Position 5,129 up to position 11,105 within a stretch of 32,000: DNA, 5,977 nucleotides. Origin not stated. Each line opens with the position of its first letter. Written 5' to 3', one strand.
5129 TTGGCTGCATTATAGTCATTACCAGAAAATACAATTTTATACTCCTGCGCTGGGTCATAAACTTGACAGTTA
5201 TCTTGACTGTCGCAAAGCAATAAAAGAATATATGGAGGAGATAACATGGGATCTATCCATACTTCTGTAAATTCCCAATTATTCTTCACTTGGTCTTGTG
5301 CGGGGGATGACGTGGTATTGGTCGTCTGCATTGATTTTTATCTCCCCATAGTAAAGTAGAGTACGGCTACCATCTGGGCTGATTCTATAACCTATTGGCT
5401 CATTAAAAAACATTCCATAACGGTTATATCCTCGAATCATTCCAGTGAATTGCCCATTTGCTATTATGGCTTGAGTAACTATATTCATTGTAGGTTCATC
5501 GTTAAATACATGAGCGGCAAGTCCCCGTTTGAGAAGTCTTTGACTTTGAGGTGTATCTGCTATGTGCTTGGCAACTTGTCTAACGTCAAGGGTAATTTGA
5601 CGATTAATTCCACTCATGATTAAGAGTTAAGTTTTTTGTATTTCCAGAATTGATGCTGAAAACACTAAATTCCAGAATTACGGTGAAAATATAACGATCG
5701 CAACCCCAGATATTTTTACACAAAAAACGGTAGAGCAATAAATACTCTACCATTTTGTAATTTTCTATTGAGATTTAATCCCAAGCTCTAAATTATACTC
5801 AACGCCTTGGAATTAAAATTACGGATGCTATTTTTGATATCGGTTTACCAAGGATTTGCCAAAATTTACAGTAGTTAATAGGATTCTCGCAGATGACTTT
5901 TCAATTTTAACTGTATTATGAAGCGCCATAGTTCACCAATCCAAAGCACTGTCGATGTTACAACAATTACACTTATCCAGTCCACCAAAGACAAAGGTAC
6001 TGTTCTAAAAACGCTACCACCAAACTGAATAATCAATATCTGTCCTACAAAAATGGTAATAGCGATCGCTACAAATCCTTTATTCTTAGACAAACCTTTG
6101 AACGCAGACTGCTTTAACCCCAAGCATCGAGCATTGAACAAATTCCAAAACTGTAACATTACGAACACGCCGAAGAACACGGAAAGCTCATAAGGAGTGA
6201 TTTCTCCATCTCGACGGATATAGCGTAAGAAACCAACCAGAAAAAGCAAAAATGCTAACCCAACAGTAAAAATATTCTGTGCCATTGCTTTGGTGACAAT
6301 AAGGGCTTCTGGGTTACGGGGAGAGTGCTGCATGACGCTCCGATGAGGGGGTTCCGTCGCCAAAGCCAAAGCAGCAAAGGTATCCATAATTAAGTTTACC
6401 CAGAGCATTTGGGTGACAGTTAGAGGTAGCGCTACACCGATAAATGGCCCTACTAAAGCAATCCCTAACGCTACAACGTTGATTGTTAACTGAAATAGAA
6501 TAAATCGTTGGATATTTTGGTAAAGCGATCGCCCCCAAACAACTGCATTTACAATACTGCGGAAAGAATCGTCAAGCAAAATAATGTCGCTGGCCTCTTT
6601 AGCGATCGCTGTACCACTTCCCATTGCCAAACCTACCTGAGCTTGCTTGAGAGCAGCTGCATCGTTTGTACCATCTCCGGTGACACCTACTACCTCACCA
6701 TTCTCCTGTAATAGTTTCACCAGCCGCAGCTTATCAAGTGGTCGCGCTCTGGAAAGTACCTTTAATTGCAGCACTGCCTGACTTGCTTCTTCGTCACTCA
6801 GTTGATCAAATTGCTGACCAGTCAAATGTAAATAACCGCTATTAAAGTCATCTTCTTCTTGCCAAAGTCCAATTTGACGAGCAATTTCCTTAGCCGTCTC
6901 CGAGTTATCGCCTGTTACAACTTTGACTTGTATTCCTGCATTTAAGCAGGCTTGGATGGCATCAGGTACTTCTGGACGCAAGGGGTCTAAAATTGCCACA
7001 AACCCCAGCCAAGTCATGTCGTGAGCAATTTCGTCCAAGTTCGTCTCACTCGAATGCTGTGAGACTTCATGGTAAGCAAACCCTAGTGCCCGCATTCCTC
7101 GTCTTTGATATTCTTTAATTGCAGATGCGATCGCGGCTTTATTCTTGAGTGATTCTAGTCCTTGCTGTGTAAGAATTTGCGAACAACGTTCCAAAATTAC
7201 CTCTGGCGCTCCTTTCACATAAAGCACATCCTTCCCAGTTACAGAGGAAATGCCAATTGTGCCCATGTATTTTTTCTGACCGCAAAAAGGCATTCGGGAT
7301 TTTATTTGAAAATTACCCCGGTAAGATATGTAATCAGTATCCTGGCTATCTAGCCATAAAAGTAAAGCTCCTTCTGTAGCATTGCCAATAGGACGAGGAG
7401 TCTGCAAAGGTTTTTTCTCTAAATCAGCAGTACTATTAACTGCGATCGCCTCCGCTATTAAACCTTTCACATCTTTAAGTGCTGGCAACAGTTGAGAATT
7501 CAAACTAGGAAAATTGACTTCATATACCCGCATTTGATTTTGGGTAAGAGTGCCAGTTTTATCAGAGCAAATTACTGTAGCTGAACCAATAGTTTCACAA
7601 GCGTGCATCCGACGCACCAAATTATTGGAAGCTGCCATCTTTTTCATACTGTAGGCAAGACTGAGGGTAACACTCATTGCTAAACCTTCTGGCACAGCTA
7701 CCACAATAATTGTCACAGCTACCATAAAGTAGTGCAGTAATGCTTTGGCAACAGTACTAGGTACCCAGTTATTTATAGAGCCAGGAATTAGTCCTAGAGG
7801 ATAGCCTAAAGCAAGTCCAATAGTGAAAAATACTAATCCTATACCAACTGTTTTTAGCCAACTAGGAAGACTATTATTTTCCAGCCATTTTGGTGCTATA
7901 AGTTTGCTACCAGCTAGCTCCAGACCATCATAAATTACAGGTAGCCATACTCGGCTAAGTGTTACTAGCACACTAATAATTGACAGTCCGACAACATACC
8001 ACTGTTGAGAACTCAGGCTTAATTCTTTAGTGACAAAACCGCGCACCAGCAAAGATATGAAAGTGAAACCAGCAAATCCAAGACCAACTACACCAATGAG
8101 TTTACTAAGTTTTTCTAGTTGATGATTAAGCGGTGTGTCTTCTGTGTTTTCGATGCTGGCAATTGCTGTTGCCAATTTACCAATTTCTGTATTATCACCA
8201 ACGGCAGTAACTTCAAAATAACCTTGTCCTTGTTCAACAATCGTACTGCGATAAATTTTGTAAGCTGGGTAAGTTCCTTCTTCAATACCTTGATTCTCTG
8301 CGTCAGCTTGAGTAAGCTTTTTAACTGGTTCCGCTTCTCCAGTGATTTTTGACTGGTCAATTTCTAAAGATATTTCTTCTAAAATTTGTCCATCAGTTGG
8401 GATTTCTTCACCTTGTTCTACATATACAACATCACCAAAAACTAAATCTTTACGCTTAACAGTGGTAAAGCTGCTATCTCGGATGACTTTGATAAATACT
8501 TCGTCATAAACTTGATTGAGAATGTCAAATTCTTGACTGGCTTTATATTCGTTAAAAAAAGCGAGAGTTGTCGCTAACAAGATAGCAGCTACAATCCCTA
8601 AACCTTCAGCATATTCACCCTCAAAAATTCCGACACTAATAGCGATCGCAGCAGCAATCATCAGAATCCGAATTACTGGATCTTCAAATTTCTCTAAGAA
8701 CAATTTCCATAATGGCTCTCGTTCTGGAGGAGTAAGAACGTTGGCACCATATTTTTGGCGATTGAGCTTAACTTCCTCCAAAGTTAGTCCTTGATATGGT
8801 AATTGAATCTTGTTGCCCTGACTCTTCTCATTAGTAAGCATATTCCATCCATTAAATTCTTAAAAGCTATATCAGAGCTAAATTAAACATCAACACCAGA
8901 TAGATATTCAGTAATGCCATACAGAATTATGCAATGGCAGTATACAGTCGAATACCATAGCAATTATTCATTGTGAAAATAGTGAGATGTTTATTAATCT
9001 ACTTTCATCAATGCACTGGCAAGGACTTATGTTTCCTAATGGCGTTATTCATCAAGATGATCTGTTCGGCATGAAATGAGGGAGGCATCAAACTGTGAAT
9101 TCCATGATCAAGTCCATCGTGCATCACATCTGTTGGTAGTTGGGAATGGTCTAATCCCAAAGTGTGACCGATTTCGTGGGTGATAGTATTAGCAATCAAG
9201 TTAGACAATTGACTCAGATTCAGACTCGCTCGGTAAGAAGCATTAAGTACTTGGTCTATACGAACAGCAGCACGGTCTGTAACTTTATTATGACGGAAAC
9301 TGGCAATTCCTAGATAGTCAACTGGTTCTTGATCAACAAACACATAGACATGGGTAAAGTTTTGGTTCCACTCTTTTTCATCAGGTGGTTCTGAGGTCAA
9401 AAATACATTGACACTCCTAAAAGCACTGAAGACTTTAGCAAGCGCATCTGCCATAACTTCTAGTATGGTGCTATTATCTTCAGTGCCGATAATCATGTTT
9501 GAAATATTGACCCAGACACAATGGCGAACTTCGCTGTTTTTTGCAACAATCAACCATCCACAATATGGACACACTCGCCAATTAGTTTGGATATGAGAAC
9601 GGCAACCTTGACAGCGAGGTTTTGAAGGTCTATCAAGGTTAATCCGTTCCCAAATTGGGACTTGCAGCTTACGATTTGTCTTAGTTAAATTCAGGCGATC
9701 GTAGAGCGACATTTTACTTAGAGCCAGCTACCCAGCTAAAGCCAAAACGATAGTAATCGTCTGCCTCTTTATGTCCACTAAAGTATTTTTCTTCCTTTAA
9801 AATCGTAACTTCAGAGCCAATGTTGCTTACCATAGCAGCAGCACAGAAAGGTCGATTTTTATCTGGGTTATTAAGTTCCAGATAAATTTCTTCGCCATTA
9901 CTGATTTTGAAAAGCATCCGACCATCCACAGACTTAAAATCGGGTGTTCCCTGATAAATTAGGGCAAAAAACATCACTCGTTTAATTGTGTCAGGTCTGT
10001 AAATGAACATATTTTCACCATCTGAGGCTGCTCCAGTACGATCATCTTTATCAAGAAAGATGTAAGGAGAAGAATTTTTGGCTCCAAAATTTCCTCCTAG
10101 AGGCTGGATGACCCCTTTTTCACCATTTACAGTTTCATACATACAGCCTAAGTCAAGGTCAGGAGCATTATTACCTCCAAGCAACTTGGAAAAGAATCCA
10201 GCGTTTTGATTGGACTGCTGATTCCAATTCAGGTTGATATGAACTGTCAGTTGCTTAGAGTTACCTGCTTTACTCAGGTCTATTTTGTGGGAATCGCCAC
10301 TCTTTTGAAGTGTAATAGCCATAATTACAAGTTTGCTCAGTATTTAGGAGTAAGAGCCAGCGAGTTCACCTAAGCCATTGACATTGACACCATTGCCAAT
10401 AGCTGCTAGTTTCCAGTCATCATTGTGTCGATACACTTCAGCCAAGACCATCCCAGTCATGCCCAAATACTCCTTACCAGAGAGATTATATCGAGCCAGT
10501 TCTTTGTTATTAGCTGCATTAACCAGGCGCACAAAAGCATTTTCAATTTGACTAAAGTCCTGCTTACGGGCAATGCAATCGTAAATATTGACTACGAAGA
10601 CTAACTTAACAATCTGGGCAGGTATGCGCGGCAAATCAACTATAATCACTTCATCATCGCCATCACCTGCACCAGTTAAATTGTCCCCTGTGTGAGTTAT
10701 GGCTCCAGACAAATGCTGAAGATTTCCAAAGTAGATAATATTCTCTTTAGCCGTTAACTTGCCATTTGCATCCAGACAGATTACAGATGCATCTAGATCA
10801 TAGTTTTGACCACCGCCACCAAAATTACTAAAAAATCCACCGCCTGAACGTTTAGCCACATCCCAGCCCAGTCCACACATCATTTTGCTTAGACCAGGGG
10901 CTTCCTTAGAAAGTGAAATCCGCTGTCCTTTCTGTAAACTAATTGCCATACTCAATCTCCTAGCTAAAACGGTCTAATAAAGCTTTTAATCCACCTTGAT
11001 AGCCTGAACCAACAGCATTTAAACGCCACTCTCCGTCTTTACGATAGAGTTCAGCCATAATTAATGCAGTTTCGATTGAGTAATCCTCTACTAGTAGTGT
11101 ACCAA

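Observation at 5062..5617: Overlapping 112-aa / acidic 89-aa gene pair with toxin-immunity character and loose barnase/barstar resemblance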

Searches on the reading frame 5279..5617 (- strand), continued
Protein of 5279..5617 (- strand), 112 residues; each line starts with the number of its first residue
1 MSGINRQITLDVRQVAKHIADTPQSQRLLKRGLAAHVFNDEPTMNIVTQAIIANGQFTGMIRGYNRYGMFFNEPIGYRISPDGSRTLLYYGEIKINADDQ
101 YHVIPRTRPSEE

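Call 78: find_homologous_proteins(query=A3, max_evalue=0.00001)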
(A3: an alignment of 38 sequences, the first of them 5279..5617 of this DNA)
Query A3 (38 sequences) (112 aa, profile of the alignment): 401 proteins with E <= 0.00001 among 801 candidates; the best 120 are listed.
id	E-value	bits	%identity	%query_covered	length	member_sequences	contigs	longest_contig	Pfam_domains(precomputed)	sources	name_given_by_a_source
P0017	5.3e-42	160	76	97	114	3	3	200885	PF22319.2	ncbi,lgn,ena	-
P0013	1.4e-41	159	76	100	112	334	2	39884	PF22319.2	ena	-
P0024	2.5e-41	158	74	97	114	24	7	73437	PF22319.2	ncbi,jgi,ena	jgi:hypothetical protein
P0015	3.0e-41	158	76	97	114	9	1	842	PF22319.2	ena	-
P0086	4.6e-41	157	66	99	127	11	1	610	PF22319.2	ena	-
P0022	8.7e-41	156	73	97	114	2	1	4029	PF22319.2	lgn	-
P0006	1.0e-40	156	88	100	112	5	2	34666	PF22319.2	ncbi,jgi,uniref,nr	ncbi:DUF6972 family protein [Tolypothrix sp. VBCCA 56010]|jgi:hypothetical protein|uniref:DUF6972 fa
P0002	1.1e-40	156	94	100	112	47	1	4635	PF22319.2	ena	-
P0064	1.6e-40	155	67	99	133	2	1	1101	PF22319.2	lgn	-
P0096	1.8e-40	155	66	98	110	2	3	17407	PF22319.2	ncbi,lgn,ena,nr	ncbi:MAG TPA: hypothetical protein DD379_19665 [Cyanobacteria bacterium UBA11162]|nr:hypothetical pr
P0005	2.5e-40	155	90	100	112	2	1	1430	PF22319.2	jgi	jgi:hypothetical protein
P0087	2.9e-40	154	66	99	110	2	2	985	PF22319.2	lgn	-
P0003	2.9e-40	154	92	100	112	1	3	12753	PF22319.2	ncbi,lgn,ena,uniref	ncbi:MAG: hypothetical protein V7K25_23675 [Nostoc sp.]|uniref:DUF6972 family protein n=1 Tax=Nostoc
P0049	3.0e-40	154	68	99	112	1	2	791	PF22319.2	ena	-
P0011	3.3e-40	154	77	100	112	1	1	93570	PF22319.2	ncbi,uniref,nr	ncbi:DUF6972 family protein [Cylindrospermum sp. FACHB-282]|uniref:DUF6972 family protein n=1 Tax=Cy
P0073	3.7e-39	151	66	99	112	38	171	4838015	PF22319.2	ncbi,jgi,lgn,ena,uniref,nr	ncbi:DUF6972 family protein [Planktothrix agardhii]|jgi:hypothetical protein|uniref:DUF6972 domain-c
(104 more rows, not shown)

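Call 79: search_protein_families(library=pfam, proteins=[P0245, P0255, P0258, P0259, P0266, P0262, P0263, P0264, P0286, P0288], max_evalue=0.01)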
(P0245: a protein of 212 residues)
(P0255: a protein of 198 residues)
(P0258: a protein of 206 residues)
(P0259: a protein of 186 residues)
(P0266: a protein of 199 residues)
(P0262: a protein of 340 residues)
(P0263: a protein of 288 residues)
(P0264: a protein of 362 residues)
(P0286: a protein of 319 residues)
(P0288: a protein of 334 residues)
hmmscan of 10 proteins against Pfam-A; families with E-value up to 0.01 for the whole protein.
P0245 (212 aa): 2 families
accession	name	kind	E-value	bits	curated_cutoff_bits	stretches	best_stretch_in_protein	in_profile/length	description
PF22319.1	DUF6972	-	4.4e-41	139.7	27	1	104-205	4-104/105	Domain of unknown function (DUF6972)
PF07591.16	PT-HINT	-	5.7e-06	27.1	27.7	1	2-57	77-137/137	Pretoxin HINT domain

P0255 (198 aa): 1 family
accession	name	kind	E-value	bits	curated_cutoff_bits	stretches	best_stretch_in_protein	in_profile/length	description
PF22319.1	DUF6972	-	3.1e-37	127.4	27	1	97-195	5-104/105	Domain of unknown function (DUF6972)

P0258 (206 aa): 1 family
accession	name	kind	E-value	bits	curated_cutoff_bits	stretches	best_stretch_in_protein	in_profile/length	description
PF22319.1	DUF6972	-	8.2e-37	126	27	1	104-205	3-105/105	Domain of unknown function (DUF6972)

P0259 (186 aa): 1 family
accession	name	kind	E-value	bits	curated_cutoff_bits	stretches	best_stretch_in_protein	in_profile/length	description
PF22319.1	DUF6972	-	4.7e-37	126.8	27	1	86-182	5-102/105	Domain of unknown function (DUF6972)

P0266 (199 aa): 1 family
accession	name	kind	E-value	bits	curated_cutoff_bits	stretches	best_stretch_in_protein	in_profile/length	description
PF22319.1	DUF6972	-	1.9e-38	131.3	27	1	95-195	5-105/105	Domain of unknown function (DUF6972)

P0262 (340 aa): 1 family
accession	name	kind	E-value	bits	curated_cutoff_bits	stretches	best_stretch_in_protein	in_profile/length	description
PF22319.1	DUF6972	-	3.5e-36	124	27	1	235-338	3-105/105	Domain of unknown function (DUF6972)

P0263 (288 aa): 1 family
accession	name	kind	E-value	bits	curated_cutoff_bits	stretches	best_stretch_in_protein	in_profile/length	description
PF22319.1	DUF6972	-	2.2e-37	127.8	27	1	186-286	5-104/105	Domain of unknown function (DUF6972)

P0264 (362 aa): 1 family
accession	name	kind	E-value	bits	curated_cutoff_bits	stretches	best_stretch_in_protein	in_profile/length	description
PF22319.1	DUF6972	-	1.9e-39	134.5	27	1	257-360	1-105/105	Domain of unknown function (DUF6972)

P0286 (319 aa): 1 family
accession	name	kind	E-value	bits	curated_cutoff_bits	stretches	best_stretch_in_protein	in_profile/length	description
PF22319.1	DUF6972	-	1e-33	116.1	27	1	218-318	5-105/105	Domain of unknown function (DUF6972)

P0288 (334 aa): 1 family
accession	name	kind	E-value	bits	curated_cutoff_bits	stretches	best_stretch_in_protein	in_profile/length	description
PF22319.1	DUF6972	-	3.8e-32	111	27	1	230-332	4-105/105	Domain of unknown function (DUF6972)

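Call 80: find_encoding_contigs(protein=P0250, flank=3000, max_places=2)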
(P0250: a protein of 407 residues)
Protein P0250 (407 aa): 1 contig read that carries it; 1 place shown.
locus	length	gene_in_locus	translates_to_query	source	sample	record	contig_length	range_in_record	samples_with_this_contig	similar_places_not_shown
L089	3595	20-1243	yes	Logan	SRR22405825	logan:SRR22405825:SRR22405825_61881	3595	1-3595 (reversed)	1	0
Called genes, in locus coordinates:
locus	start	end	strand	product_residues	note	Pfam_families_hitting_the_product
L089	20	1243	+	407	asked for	PF22319:DUF6972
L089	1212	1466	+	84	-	-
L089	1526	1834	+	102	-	-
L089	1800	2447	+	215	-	-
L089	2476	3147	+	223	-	-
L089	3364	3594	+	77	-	?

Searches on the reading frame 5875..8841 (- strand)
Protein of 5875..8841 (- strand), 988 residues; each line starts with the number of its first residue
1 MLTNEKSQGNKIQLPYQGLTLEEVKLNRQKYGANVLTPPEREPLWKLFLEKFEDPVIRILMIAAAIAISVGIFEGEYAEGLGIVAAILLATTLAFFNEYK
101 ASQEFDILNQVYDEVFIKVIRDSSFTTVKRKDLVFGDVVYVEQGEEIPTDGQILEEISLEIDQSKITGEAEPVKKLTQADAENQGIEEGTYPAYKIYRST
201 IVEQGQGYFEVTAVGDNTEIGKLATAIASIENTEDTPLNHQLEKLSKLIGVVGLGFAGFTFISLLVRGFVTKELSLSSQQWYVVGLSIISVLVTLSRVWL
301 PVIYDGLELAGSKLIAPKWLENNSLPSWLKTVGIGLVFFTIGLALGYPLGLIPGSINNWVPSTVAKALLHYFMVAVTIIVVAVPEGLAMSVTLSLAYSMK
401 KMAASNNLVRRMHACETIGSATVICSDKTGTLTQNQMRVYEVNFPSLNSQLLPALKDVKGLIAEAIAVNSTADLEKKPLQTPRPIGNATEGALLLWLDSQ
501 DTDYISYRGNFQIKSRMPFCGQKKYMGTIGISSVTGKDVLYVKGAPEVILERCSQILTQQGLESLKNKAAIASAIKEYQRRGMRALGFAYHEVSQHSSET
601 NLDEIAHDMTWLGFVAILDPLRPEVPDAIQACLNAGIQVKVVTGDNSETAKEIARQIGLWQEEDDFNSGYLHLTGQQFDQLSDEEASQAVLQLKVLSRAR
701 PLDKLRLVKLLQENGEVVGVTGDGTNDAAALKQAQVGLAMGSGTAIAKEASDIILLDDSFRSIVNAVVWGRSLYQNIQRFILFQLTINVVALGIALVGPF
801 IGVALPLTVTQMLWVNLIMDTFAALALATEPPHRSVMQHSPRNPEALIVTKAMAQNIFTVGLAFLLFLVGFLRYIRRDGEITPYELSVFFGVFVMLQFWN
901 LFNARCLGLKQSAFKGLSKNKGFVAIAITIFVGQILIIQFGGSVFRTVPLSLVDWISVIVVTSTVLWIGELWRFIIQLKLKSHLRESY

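Call 70: search_protein_families(library=pfam, proteins=[window:5875-8841:-], max_evalue=0.01)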
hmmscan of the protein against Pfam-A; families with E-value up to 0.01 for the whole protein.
window:5875-8841:- (988 aa): 7 families
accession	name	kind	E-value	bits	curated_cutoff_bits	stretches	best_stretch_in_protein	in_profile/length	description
PF00689.26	Cation_ATPase_C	-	2.2e-36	125.7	27.3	1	805-975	2-175/175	Cation transporting ATPase, C-terminus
PF00122.25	E1-E2_ATPase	-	1e-31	110.3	28.1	2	118-272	8-145/181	E1-E2 ATPase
PF00702.32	Hydrolase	-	2.5e-15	57.8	26.4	1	423-734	3-190/191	haloacid dehalogenase-like hydrolase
PF00690.31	Cation_ATPase_N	-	3.2e-15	56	20.4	1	15-67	17-69/69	Cation transporter/ATPase, N-terminus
PF13246.12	Cation_ATPase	-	3.7e-14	52.9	21.7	1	470-556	4-91/91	Cation transport ATPase (P-type)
PF08282.18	Hydrolase_3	-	5e-07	30.1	20.9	1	707-765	195-253/255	haloacid dehalogenase-like hydrolase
PF12710.13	HAD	-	0.0024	18.8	27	1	574-704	45-172/189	haloacid dehalogenase-like hydrolase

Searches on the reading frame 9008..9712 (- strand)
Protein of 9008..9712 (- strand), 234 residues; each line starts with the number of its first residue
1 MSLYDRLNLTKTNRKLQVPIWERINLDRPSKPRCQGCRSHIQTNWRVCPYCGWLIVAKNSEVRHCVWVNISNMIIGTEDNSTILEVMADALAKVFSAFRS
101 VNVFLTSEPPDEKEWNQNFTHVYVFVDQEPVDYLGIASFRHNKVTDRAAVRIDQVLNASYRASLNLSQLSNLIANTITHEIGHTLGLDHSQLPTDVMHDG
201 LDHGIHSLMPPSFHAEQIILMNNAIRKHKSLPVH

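Call 70: search_protein_families(library=pfam, proteins=[window:9008-9712:-], max_evalue=0.01)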
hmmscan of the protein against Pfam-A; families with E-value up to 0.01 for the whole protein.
window:9008-9712:- (234 aa): 10 families
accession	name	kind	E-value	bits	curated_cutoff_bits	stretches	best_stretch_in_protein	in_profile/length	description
PF13582.12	Reprolysin_3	-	1.3e-06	29.4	22.4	1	116-190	60-123/123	Metallo-peptidase family M12B Reprolysin-like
PF00413.30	Peptidase_M10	-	7.6e-06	26.3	24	1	174-199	109-134/159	Matrixin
PF12773.13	DZR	-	0.00024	21.6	27.3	1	32-52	25-45/45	Double zinc ribbon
PF16313.11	DUF4953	-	0.0006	19.5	24.2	1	169-189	9-29/316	Met-zincin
PF13688.12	Reprolysin_5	-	0.0016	19.1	27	1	92-189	74-157/196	Metallo-peptidase family M12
PF06262.17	Zincin_1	-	0.0026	18.1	22.4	1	167-192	67-92/97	Zincin-like metallopeptidase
PF13583.11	Reprolysin_4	-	0.0028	17.8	22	1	175-190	137-152/203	Metallo-peptidase family M12B Reprolysin-like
PF05572.19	Peptidase_M43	-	0.0039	17.6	23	1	113-190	10-85/152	Pregnancy-associated plasma protein-A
PF12388.14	Peptidase_M57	-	0.0061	16.7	21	1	170-191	130-151/212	Dual-action HEIGH metallo-peptidase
PF17032.10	Zn_ribbon_15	-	0.0063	17.7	28.9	0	31-52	52-73/73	zinc-ribbon family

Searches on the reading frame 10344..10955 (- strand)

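Call 70: search_protein_families(library=pfam, proteins=[window:10344-10955:-], max_evalue=0.01)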
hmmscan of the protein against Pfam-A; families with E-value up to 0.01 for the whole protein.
window:10344-10955:- (203 aa): 1 family
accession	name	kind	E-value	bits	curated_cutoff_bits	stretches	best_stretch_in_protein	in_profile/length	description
PF02342.23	TerD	-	3.5e-73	245.5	25.3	1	3-202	1-187/187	TerD domain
